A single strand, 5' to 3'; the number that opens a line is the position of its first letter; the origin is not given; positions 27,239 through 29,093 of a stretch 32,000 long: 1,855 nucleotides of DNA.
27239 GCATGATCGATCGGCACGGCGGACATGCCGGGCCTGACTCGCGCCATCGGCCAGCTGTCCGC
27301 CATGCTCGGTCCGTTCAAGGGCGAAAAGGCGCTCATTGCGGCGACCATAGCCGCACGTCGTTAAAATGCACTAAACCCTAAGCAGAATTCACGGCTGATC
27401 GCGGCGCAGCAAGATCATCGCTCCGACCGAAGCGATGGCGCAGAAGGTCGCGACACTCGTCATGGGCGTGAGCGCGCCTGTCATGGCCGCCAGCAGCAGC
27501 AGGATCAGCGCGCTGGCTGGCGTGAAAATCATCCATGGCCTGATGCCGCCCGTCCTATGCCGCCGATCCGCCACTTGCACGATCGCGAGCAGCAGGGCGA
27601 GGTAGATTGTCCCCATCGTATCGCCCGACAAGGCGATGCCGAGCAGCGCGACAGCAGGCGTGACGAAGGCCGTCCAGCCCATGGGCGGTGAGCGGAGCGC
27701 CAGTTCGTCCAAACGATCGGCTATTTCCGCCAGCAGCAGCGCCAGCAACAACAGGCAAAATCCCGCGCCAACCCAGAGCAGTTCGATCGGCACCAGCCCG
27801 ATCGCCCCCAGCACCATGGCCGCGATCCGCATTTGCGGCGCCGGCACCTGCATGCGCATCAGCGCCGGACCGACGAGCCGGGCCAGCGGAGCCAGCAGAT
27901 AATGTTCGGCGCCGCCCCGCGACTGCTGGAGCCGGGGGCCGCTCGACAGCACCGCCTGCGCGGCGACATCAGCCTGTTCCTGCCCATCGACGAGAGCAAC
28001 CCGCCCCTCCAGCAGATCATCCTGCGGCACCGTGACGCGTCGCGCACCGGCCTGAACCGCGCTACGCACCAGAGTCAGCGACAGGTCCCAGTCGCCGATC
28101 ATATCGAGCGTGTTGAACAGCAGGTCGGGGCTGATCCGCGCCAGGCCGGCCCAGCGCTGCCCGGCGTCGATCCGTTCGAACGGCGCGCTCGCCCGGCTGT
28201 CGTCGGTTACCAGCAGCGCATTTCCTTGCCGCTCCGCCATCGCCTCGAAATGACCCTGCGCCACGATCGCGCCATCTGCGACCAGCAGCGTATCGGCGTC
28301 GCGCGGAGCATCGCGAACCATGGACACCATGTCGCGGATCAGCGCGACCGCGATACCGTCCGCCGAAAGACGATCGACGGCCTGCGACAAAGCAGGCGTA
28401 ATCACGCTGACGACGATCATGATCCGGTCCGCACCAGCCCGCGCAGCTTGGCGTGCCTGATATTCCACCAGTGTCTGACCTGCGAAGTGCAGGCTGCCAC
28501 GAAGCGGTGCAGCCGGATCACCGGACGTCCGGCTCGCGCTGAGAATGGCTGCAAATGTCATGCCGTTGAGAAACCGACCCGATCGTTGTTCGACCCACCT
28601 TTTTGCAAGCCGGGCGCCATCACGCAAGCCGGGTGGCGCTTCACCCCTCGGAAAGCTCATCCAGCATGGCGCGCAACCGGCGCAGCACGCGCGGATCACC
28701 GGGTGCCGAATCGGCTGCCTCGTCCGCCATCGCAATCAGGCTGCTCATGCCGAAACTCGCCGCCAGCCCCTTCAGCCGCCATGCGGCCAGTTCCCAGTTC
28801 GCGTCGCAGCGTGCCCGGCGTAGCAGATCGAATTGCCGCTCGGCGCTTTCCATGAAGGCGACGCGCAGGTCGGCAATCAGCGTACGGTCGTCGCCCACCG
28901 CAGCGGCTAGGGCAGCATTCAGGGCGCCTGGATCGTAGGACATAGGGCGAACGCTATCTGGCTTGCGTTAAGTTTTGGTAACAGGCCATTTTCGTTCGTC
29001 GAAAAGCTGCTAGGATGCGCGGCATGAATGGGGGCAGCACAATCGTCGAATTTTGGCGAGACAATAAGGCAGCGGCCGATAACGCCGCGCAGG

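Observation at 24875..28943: Four-gene operon resembling a phosphorelay in which every catalytic hallmark is degenerate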

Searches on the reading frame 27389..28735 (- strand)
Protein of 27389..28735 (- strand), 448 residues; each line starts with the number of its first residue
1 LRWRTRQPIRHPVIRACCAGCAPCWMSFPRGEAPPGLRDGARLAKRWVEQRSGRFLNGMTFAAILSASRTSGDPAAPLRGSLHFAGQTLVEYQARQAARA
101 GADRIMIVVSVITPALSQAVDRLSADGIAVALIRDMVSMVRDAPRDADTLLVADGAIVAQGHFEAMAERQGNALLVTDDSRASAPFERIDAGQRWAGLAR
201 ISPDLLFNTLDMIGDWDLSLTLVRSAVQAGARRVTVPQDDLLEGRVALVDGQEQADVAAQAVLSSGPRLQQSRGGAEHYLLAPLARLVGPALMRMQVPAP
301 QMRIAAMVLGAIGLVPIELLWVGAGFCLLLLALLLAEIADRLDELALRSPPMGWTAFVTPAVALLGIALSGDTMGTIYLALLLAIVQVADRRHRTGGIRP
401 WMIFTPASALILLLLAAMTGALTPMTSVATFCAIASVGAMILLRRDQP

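Call 3: search_protein_families(library=pfam, proteins=[window:27389-28735:-], max_evalue=1)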
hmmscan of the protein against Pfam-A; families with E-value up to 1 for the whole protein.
window:27389-28735:- (448 aa): 3 families
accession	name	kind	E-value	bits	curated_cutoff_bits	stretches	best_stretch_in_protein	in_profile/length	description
PF12804.13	NTP_transf_3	-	0.014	16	27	1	81-120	18-55/160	MobA-like NTP transferase domain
PF00411.24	Ribosomal_S11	-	0.065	14.1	25.1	1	79-146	38-105/110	Ribosomal protein S11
PF00218.27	IGPS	-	0.63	9.6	27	0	91-121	121-151/254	Indole-3-glycerol phosphate synthase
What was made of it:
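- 27389..28561 (-): Membrane protein (390 aa) with a cytosolic nucleotidyltransferase-like domain and a multi-helix membrane domain of CDP-alcohol-phosphotransferase fold. The catalytic motifs of both are missing. Pfam NTP_transf_3 reaches only E=0.014 (call 3).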

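Call 4: search_protein_families(library=ncbifam, proteins=[window:27389-28735:-], max_evalue=1)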
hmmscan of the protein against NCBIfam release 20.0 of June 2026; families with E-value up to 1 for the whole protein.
window:27389-28735:- (448 aa): 3 families
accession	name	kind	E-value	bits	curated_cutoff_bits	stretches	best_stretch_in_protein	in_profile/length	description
NF003698.1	PRK05309.1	equivalog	0.019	15.4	111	1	81-139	50-108/120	30S ribosomal protein S11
TIGR03632.1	uS11_bact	equivalog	0.04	14.4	154.5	1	82-139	50-107/117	30S ribosomal protein S11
NF004556.0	PRK05899.2-2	equivalog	0.18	10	575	1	76-134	494-552/639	transketolase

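Call 13: find_homologous_proteins(query=window:27389-28561:-)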
Query window:27389-28561:- (390 aa): 387 proteins with E <= 0.001 among 8000 candidates; the best 120 are listed.
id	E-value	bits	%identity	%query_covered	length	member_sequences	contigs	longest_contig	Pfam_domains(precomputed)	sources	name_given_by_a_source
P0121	7.2e-208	708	100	88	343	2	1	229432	-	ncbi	-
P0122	1.5e-198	677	84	99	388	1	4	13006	-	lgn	-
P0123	2.5e-185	634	80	99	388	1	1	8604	-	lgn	-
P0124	8.5e-184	629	81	99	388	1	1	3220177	-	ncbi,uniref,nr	ncbi:hypothetical protein [Sphingobium sp. EM0848]|uniref:hypothetical protein n=1 Tax=Sphingobium s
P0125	1.2e-183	628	80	99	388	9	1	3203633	-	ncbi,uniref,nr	ncbi:hypothetical protein VVT58_07685 [Sphingobium sp. SJ10-10]|uniref:hypothetical protein n=1 Tax=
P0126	1.4e-183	628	81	99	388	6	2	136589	-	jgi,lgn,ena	-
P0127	1.6e-183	628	79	99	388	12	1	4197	-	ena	-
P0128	4.6e-182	623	80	99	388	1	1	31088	-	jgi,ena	-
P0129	8.3e-182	622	79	99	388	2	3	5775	-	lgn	-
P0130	2.4e-181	621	80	99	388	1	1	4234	-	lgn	-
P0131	2.9e-181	620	80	99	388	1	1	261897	-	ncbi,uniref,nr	ncbi:hypothetical protein [Sphingobium estronivorans]|uniref:hypothetical protein n=1 Tax=Sphingobiu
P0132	4.0e-181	620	80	99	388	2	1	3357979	-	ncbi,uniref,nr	ncbi:hypothetical protein CAF53_13595 [Sphingobium sp. LB126]|uniref:hypothetical protein n=1 Tax=Sp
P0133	6.6e-181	619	81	94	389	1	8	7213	-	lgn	-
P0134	7.6e-181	619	81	94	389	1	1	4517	-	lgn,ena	-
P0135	3.4e-180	617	79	99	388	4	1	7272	-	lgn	-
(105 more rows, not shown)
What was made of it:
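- Checked: The listed ORF extends further upstream, and NCBI's own call is shorter at 343 aa (call 13).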

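Call 22: predict_structure(alignment_id=A1)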
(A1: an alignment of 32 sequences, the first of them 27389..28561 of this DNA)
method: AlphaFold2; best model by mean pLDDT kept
length: 390 residues; sequences in the alignment: 32
mean_pLDDT: 60.3   pTM: 0.50
mean pLDDT of the five models: 60.3, 60.0, 57.7, 57.4, 54.9
residues with pLDDT >= 90: 59; 70-90: 100; 50-70: 65; < 50: 166
segments of 3 or more residues with pLDDT < 50: 1-27, 77-212
pLDDT, mean of each block of 10 residues (from residue 1): 36 32 42 70 58 61 71 49 30 34 43 36 27 26 39 36 44 38 38 36 38 59 75 70 88 92 91 90 68 71 91 86 90 73 83 91 89 90 70
secondary structure, 60 per line:
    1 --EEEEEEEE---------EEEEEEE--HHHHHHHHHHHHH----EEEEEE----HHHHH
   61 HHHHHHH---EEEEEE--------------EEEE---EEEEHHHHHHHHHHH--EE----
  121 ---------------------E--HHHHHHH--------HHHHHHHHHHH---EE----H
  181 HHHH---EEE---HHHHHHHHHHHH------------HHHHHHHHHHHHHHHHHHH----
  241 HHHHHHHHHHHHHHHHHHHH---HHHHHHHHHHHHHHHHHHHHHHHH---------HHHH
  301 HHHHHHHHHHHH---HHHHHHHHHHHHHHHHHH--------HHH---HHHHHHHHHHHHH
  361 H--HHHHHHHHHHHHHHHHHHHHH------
elements in order: E3-10 E20-26 H29-41 E46-51 H56-67 E71-76 E91-94 E98-101 H102-112 H145-151 H160-170 H180-184 E188-190 H194-205 H218-236 H241-260 H264-287 H297-312 H316-333 H348-361 H364-384
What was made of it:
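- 27389..28561 (-): AF2 model: overall pLDDT 60, membrane part about 90 (call 22).
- The N-terminal half of the membrane-protein model is of low confidence (call 22).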

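Call 25: fold_search(model_id=the predicted structure, library=pdb)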
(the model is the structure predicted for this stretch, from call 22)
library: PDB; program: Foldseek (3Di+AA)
matches with E <= 10: 175; with E <= 0.001: 1
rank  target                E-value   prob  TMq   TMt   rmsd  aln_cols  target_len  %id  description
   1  4mnd                  1.6e-04  1.00  0.39  0.38  13.3       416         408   13  Crystal structure of Archaeoglobus fulgidus IPCT-DIPPS bifunctional membrane protein (released 2014-07-02)
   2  4o6n_A                2.8e-03  1.00  0.41  0.47  11.4       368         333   11  Structure of AF2299, a CDP-alcohol phosphotransferase (CDP-bound) (released 2014-05-14)
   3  4q7c_A                5.7e-03  1.00  0.40  0.46  11.6       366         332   11  Structure of AF2299, a CDP-alcohol phosphotransferase (released 2014-05-28)
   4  6wm5_C                1.1e-02  1.00  0.32  0.37  12.3       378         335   15  Structure of a phosphatidylinositol-phosphate synthase (PIPS) from Mycobacterium kansasii (released 2020-05-27)
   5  6wmv_A                1.2e-02  1.00  0.34  0.39  14.0       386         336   14  Structure of a phosphatidylinositol-phosphate synthase (PIPS) from Mycobacterium kansasii with evidence of substrate b (released 2020-05-27)
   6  4o6m_B                1.3e-02  1.00  0.40  0.44  11.4       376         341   10  Structure of AF2299, a CDP-alcohol phosphotransferase (CMP-bound) (released 2014-05-14)
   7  4o6m_A                1.4e-02  1.00  0.40  0.46  11.2       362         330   11  Structure of AF2299, a CDP-alcohol phosphotransferase (CMP-bound) (released 2014-05-14)
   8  6wmv_C                1.5e-02  1.00  0.33  0.38  12.0       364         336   14  Structure of a phosphatidylinositol-phosphate synthase (PIPS) from Mycobacterium kansasii with evidence of substrate b (released 2020-05-27)
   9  6h59_A                3.8e-02  1.00  0.30  0.51   5.8       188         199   15  Crystal structure of Mycobacterium tuberculosis phosphatidylinositol phosphate synthase (PgsA1) with CDP-DAG bound (released 2019-05-15)
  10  6h5a_B                7.7e-02  1.00  0.29  0.49   5.5       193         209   14  Crystal structure of Mycobacterium tuberculosis phosphatidylinositol phosphate synthase (PgsA1) in complex with mangan (released 2019-05-15)
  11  6h5a_A                1.1e-01  0.99  0.29  0.48   6.9       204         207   15  Crystal structure of Mycobacterium tuberculosis phosphatidylinositol phosphate synthase (PgsA1) in complex with mangan (released 2019-05-15)
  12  6h59_B                2.0e-01  0.99  0.29  0.50   5.7       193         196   14  Crystal structure of Mycobacterium tuberculosis phosphatidylinositol phosphate synthase (PgsA1) with CDP-DAG bound (released 2019-05-15)
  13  7o0y_D                2.1e-01  0.23  0.13  0.17  18.8       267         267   17  ABC transporter NosDFY, nucleotide-free in GDN (released 2022-04-13)
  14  6h53_A                4.2e-01  0.98  0.31  0.57   4.8       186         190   16  Crystal structure of Mycobacterium tuberculosis phosphatidylinositol phosphate synthase (PgsA1) in apo form (released 2019-05-15)
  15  7b1k_B                5.1e-01  0.82  0.24  0.41   6.6       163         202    9  Crystal structure of phosphatidyl serine synthase (PSS) in the closed conformation with bound citrate. (released 2021-12-08)
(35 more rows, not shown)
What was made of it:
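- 27389..28561 (-): Foldseek against PDB: best hit is 4mnd IPCT-DIPPS (E 1.6e-4), followed by AF2299 and PIPS/PgsA1 (call 25).
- Closest known: IPCT-DIPPS / AF2299. Same: It gives the best structural matches (4mnd, 4o6n; call 25).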

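Call 26: search_solved_structures(query=A1, max_evalue=10, show_alignments=3)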
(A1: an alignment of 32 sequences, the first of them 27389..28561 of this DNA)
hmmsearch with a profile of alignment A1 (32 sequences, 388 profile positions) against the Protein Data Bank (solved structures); distinct sequences matched with E-value up to 10: 0.
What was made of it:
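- Closest known: IPCT-DIPPS / AF2299. Different: Profile searches against the PDB find nothing (call 26).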

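Call 66: search_protein_families(library=padloc, proteins=[window:27389-28561:-], max_evalue=0.01)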
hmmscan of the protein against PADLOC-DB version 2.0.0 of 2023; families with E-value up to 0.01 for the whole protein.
window:27389-28561:- (390 aa): 0 families

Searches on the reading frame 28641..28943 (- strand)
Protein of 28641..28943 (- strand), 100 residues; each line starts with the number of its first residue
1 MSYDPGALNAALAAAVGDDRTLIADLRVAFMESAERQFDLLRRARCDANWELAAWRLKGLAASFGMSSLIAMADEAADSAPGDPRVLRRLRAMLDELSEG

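Call 3: search_protein_families(library=pfam, proteins=[window:28641-28943:-], max_evalue=1)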
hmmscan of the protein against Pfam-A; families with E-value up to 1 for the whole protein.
window:28641-28943:- (100 aa): 1 family
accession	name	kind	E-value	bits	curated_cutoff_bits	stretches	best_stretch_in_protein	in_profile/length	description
PF01627.28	Hpt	-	3.1e-05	24.6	24.6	1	26-99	2-83/84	Hpt domain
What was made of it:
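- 28641..28943 (-): Hpt-domain protein (100 aa) without the phospho-accepting His. The motif is AAW55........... Pfam Hpt scores 24.6 bits, at its cut-off (call 3).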

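Call 4: search_protein_families(library=ncbifam, proteins=[window:28641-28943:-], max_evalue=1)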
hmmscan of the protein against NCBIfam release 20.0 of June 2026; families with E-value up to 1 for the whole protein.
window:28641-28943:- (100 aa): 1 family
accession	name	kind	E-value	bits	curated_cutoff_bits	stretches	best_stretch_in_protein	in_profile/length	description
TIGR03869.1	F420-0_ABCperm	hypoth_equivalog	0.05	12.9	437.35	1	12-72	131-191/325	putative F420-0 ABC transporter permease subunit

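Call 10: search_solved_structures(query=window:28641-28943:-, show_alignments=4, max_evalue=10)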
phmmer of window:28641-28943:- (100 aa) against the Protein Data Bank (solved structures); distinct sequences matched with E-value up to 10: 2.
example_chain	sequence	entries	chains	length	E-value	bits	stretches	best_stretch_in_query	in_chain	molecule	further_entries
7rmx_A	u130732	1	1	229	0.038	17.4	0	57-99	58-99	Tunable symmetric protein, D_3_212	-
6blk_C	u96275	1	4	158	0.56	13.7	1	29-90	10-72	Signal transduction histidine-protein kinase/phosphatase mprB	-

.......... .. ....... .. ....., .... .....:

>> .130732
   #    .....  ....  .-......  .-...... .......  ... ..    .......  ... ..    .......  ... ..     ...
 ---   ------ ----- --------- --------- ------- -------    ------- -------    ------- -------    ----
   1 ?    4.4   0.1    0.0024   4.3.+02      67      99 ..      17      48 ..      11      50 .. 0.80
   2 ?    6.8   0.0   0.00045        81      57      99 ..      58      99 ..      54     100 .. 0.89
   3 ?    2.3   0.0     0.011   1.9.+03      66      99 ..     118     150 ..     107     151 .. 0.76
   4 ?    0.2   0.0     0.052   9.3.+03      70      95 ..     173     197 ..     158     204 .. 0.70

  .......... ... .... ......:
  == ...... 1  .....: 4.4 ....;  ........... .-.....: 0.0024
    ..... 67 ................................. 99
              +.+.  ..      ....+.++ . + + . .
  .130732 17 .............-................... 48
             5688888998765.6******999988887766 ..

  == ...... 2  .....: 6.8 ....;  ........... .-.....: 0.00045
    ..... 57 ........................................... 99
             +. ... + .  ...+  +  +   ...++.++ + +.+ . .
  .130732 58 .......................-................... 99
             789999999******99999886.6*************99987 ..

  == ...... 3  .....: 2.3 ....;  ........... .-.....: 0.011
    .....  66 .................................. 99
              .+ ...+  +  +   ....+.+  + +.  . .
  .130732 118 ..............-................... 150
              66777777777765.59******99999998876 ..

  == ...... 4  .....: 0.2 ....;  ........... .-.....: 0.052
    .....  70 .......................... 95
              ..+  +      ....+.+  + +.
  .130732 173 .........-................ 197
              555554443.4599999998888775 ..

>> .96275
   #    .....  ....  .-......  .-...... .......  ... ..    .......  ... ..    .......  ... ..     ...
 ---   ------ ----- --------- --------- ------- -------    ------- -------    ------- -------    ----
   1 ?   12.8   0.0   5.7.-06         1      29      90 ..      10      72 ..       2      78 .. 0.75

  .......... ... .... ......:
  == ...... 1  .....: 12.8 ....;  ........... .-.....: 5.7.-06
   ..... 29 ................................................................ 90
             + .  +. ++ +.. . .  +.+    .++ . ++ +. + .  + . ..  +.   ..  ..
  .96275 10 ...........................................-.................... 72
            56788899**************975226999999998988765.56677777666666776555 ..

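Call 58: search_solved_structures(query=A5, max_evalue=1, show_alignments=4)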
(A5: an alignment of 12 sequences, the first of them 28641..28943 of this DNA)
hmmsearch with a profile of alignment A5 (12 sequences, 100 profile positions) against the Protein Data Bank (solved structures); distinct sequences matched with E-value up to 1: 8.
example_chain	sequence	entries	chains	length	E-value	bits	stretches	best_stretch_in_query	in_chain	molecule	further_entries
7bqs_A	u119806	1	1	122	0.12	15.5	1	33-98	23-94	Nomur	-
8ere_A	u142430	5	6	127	0.28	14.3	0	65-98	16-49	capsid protein p24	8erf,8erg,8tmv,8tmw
8pu6_A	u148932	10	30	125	0.29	14.2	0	66-98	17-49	Gag protein (Fragment)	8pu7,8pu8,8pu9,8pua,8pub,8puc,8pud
1g03_A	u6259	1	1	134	0.34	14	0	66-98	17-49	HTLV-I CAPSID PROTEIN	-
9n92_A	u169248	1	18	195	0.61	13.2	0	66-98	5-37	Gag protein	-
9n0w_B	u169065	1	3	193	0.69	13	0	66-98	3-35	Gag protein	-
1qrj_A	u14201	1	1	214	0.78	12.8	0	66-98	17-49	HTLV-I CAPSID PROTEIN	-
8eri_A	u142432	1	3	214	0.83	12.8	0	66-98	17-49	capsid protein p24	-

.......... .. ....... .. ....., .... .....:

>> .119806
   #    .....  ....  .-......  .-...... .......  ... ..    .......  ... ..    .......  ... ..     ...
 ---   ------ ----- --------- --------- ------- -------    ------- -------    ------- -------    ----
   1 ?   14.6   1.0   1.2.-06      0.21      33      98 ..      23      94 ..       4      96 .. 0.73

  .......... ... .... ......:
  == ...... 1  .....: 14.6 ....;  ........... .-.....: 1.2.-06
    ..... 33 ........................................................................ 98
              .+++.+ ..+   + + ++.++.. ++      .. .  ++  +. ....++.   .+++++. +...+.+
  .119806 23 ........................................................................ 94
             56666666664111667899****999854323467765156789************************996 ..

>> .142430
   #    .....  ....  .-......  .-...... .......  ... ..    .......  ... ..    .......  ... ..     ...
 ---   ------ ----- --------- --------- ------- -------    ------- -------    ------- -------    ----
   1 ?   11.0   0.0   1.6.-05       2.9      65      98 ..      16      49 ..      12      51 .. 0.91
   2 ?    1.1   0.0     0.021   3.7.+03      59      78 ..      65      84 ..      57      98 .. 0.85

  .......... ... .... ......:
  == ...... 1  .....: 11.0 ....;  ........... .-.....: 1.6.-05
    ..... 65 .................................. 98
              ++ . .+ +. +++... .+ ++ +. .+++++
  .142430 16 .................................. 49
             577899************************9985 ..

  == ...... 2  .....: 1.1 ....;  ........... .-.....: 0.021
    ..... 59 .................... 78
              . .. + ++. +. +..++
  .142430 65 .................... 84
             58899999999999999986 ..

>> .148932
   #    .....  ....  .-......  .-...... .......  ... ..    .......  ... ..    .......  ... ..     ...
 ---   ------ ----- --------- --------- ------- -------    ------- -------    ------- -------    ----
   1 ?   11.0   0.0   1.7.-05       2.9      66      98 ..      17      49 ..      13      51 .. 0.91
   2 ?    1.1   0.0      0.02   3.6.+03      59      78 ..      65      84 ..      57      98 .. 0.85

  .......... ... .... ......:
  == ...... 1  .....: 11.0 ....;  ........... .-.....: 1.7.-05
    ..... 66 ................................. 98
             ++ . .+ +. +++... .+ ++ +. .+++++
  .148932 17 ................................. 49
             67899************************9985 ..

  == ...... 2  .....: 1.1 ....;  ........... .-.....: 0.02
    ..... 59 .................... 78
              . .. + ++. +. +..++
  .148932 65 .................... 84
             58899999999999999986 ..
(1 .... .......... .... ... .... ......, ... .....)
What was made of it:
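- A family profile found no Hpt in the PDB (call 58).
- Tried and rejected: It found no Hpt (call 58).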

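Call 66: search_protein_families(library=padloc, proteins=[window:28641-28943:-], max_evalue=0.01)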
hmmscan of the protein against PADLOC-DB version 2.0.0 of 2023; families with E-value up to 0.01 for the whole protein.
window:28641-28943:- (100 aa): 0 families
